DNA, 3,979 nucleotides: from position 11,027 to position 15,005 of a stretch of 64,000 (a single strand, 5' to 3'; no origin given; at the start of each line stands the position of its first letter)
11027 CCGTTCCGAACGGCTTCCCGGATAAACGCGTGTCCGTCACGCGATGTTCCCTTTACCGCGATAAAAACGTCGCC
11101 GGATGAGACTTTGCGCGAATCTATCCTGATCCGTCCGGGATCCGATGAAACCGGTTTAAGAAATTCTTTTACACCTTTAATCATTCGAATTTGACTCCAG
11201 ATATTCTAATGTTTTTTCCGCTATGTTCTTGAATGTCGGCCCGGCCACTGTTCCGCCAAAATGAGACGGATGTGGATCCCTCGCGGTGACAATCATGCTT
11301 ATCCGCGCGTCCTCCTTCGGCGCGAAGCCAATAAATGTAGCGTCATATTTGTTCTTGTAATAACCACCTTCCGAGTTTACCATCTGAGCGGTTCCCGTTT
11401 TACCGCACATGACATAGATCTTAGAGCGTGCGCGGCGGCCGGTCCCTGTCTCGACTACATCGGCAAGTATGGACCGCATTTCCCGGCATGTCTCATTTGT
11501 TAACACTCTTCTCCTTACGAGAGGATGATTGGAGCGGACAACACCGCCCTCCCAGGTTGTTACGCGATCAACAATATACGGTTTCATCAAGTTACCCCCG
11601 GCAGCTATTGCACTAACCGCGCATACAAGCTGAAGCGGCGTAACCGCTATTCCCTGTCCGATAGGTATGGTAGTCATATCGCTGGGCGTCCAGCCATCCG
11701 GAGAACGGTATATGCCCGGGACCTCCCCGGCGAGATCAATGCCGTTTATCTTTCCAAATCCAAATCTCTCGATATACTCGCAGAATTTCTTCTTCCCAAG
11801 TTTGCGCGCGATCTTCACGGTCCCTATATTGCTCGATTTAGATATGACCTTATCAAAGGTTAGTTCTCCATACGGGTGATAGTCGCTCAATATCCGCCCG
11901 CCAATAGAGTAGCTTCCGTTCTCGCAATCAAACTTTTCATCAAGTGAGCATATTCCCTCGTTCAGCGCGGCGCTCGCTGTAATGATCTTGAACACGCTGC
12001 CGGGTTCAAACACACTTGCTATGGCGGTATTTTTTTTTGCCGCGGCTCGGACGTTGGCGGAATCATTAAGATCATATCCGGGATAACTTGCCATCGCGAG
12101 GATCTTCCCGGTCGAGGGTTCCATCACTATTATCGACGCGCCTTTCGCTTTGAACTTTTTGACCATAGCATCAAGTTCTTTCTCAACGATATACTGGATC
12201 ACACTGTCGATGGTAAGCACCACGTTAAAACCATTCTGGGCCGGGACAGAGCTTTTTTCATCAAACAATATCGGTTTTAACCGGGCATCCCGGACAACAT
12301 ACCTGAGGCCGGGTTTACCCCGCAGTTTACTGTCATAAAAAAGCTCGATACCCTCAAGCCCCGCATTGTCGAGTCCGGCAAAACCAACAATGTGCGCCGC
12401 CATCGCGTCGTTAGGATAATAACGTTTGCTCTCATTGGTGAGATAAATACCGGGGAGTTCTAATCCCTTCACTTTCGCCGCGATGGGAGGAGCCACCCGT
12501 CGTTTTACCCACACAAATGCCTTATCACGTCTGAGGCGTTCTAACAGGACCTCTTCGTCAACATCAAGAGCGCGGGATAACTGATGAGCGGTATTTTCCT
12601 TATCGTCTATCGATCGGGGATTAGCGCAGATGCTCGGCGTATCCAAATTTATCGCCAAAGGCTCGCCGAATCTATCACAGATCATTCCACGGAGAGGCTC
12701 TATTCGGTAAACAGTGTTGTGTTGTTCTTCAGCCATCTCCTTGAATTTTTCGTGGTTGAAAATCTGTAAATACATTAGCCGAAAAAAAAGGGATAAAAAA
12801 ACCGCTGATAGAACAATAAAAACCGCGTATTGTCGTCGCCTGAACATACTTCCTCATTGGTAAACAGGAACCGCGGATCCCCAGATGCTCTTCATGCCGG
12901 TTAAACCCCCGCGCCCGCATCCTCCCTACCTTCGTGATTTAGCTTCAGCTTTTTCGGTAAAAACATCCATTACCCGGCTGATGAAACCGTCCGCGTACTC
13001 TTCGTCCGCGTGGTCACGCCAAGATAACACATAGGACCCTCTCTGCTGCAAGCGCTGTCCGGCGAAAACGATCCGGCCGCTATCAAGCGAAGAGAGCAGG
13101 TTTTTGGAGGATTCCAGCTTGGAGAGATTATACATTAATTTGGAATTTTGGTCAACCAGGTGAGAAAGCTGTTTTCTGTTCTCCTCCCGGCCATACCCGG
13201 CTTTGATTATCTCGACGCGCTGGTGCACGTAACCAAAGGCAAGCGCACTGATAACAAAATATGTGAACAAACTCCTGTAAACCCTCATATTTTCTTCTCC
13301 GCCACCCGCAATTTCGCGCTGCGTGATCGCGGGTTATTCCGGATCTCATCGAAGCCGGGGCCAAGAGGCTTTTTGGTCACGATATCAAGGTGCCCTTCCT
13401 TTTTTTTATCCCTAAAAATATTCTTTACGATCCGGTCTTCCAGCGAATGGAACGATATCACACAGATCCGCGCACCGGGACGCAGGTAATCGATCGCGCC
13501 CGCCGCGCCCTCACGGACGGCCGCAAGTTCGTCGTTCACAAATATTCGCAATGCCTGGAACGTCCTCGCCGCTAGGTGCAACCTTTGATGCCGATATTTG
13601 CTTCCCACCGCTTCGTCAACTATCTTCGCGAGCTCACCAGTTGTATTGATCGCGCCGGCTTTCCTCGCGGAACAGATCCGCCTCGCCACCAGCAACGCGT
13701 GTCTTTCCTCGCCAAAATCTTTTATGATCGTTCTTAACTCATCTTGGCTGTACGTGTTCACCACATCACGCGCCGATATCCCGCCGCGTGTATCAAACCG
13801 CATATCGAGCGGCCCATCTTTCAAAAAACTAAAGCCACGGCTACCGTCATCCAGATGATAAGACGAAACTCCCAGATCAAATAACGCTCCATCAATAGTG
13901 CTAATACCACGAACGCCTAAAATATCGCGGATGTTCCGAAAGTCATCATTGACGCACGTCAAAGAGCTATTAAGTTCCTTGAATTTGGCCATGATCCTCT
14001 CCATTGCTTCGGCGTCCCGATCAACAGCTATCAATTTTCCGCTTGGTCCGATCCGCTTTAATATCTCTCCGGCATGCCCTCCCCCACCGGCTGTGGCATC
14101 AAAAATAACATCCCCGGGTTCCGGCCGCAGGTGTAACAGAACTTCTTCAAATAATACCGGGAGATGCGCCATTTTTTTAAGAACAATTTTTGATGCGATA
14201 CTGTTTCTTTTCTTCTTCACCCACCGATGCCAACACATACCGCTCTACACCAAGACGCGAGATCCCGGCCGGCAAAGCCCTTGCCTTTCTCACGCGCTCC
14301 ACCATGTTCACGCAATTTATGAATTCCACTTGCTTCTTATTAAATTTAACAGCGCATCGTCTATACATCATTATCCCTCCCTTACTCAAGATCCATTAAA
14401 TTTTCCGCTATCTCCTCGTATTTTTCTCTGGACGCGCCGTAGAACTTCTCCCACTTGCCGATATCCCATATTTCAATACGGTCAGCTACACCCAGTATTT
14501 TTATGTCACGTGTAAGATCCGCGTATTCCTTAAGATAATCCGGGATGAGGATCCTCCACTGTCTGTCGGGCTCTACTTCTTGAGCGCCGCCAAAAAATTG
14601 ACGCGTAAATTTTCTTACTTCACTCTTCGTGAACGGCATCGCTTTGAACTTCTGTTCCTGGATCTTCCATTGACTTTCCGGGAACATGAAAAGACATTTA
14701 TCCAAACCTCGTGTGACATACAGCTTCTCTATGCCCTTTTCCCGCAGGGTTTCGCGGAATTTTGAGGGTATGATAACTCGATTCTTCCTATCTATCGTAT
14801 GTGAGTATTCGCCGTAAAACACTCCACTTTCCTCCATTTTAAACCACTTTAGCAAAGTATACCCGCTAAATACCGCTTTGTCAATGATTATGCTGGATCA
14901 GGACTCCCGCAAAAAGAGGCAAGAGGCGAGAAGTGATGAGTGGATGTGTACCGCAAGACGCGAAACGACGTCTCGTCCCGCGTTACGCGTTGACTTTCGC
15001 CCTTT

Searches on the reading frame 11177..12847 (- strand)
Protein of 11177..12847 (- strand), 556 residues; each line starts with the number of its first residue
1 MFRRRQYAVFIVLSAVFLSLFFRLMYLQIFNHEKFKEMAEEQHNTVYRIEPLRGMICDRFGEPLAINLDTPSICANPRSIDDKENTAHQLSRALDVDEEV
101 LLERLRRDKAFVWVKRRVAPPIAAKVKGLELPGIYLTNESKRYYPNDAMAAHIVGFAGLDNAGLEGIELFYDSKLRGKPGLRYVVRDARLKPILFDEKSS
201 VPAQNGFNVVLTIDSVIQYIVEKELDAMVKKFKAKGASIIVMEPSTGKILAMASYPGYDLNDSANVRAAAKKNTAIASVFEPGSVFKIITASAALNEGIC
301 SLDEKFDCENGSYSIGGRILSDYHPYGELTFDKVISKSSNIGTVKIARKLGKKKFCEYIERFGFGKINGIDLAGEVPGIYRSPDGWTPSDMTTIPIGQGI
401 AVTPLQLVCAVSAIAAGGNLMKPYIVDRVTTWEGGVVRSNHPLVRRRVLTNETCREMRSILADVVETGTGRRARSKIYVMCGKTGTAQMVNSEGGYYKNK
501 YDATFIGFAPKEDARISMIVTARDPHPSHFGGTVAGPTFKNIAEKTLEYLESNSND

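Call 68: search_protein_families(library=pfam, proteins=[window:11177-12847:-], max_evalue=0.00001)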
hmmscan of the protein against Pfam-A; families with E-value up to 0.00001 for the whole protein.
window:11177-12847:- (556 aa): 3 families
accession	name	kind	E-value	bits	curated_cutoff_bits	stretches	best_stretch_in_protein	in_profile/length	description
PF00905.27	Transpeptidase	-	5.7e-73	246.2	22.1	1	238-543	2-298/299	Penicillin binding protein transpeptidase domain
PF03717.20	PBP_dimer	-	1.5e-21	78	24.4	1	49-189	2-172/180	Penicillin-binding Protein dimerisation domain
PF13354.11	Beta-lactamase2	-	2.4e-06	27.5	22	0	278-499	19-202/214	Beta-lactamase enzyme family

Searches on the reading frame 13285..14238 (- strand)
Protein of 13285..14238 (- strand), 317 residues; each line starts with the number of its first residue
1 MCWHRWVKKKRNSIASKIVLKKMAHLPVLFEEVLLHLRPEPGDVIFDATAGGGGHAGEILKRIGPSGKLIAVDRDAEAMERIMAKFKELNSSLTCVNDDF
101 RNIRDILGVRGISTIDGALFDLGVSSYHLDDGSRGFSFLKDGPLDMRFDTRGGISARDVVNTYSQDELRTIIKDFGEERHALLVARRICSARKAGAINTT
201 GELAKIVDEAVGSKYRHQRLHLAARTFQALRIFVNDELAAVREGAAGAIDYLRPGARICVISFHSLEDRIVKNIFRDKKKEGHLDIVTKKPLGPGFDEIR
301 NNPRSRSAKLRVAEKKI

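Call 67: search_protein_families(library=pfam, proteins=[window:13285-14238:-], max_evalue=0.00001)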
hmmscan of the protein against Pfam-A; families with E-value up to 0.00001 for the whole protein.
window:13285-14238:- (317 aa): 2 families
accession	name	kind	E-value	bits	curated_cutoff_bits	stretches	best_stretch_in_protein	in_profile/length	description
PF01795.25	Methyltransf_5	-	2.8e-96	323.1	27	1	23-316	2-309/309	MraW methylase family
PF01189.24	Methyltr_RsmB-F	-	6.3e-08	32.9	27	1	36-122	3-87/199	16S rRNA methyltransferase RsmB/F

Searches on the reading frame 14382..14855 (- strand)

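Call 67: search_protein_families(library=pfam, proteins=[window:14382-14855:-], max_evalue=0.00001)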
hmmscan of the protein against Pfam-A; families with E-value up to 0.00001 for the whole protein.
window:14382-14855:- (157 aa): 1 family
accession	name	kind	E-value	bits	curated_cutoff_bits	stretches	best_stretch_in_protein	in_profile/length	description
PF02381.23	MraZ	-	4.6e-36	123.1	23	2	13-85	2-71/72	MraZ protein, putative antitoxin-like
